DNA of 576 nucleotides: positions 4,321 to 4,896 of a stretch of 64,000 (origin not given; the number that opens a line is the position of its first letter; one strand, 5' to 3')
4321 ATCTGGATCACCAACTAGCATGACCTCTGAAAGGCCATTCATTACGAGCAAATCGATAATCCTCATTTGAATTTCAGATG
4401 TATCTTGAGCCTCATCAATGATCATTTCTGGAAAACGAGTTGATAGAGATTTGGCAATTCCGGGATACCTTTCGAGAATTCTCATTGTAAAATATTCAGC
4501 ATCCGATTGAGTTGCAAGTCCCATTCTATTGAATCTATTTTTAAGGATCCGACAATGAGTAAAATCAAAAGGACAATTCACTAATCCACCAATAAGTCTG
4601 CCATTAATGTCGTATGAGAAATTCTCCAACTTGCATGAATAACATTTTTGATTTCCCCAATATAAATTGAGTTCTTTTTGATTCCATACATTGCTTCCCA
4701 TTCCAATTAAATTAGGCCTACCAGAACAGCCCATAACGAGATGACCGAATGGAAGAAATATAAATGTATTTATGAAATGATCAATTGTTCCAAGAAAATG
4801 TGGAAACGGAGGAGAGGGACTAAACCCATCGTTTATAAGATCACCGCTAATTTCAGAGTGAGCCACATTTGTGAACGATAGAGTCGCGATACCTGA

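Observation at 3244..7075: Gabija-like two-gene defence module (Class 2 OLD ATPase-TOPRIM plus UvrD-like helicase) on a low-GC island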

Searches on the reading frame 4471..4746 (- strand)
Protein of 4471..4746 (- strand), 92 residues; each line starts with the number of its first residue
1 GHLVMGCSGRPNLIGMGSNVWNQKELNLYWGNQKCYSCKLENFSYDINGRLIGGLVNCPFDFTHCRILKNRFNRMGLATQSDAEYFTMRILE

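Call 70: search_protein_families(library=pfam, proteins=[window:4471-4746:-], max_evalue=10)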
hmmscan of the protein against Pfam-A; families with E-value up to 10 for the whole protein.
seq(92 aa): 0 families
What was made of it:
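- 4552..4644 (-): 4-Cys module of GajB (C132-x2-C135 ... C155-x6-C162) in the segment between motifs Ia and II. Putative structural metal site. No Pfam match (call 70).
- Tried and rejected: The GajB 4-Cys segment and GajA residues 245-328 gave no meaningful hit (call 70).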
